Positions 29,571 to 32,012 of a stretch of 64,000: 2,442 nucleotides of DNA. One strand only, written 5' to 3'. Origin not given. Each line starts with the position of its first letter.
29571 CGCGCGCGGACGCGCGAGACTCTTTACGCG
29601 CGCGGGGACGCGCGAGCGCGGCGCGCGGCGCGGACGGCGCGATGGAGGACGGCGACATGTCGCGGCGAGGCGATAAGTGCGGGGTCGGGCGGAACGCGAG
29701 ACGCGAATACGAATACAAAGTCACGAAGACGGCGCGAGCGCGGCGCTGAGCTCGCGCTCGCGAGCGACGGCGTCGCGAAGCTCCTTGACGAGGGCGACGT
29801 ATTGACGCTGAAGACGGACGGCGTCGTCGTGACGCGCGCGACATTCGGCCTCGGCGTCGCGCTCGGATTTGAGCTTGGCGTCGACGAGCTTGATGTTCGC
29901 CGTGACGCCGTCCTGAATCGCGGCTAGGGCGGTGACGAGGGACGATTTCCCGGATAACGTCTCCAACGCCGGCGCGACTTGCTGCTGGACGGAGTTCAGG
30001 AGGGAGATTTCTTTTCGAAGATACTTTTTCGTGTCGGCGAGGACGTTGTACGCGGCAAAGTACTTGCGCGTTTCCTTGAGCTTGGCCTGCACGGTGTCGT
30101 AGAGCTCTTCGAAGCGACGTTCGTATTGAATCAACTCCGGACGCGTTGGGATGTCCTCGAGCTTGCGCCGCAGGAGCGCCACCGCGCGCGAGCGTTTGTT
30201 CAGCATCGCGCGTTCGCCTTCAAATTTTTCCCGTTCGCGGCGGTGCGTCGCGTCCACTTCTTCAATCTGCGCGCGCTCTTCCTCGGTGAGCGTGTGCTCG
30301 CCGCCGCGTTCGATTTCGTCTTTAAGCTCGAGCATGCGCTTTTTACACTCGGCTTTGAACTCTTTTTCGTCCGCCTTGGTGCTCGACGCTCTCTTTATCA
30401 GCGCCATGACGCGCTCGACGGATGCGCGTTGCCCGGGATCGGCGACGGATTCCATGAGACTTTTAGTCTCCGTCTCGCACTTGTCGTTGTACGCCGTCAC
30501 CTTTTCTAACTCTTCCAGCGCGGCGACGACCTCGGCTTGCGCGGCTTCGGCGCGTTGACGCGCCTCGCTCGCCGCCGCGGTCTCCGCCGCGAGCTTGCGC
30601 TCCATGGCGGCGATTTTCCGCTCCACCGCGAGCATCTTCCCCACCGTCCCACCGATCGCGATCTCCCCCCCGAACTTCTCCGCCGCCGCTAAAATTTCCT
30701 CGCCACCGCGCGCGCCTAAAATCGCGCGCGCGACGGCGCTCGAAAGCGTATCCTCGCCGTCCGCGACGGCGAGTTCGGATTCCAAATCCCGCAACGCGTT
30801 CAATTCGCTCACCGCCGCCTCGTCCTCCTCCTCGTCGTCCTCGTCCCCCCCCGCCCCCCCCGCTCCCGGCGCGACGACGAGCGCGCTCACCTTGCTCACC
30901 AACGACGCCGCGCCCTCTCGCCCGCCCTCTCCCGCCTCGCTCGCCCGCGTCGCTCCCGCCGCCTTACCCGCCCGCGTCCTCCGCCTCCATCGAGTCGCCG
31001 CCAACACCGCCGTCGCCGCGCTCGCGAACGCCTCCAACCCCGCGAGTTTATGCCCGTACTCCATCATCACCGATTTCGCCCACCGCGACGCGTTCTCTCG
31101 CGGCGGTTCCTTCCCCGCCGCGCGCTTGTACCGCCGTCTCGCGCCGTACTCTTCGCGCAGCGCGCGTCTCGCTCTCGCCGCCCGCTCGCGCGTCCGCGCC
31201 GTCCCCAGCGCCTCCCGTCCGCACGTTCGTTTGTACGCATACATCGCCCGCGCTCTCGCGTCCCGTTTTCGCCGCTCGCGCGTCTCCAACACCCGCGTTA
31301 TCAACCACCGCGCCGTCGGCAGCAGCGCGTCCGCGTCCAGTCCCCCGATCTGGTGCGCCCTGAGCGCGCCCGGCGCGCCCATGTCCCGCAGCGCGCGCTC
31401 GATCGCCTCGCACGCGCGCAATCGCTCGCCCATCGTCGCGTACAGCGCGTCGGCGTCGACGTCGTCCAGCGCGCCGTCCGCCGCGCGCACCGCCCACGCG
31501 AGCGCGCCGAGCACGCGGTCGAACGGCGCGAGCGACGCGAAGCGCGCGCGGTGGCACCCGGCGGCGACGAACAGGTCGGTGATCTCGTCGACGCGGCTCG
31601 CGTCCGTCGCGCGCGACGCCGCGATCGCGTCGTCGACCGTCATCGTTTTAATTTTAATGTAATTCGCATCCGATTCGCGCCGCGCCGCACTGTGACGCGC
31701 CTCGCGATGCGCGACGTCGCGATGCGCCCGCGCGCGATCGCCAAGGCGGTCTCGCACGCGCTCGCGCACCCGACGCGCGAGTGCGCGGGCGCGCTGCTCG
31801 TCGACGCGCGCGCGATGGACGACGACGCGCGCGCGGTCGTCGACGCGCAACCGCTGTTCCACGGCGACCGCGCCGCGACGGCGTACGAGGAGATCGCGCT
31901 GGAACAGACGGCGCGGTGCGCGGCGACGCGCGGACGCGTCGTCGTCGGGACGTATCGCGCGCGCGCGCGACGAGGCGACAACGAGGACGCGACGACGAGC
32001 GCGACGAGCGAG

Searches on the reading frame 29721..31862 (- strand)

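Call 10: search_protein_families(library=pfam, proteins=[window:29721-31862:-], max_evalue=0.001)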
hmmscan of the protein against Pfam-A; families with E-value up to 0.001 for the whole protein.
window:29721-31862:- (713 aa): 2 families
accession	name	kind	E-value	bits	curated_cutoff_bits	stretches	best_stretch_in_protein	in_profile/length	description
PF09762.14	CCDC93_CC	-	6.3e-116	388.4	30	1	238-707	2-428/429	CCDC93 coiled-coil domain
PF21673.2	CCDC93_N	-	9.2e-30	103.5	24.4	1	87-193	3-110/110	CCDC93 protein N-terminal domain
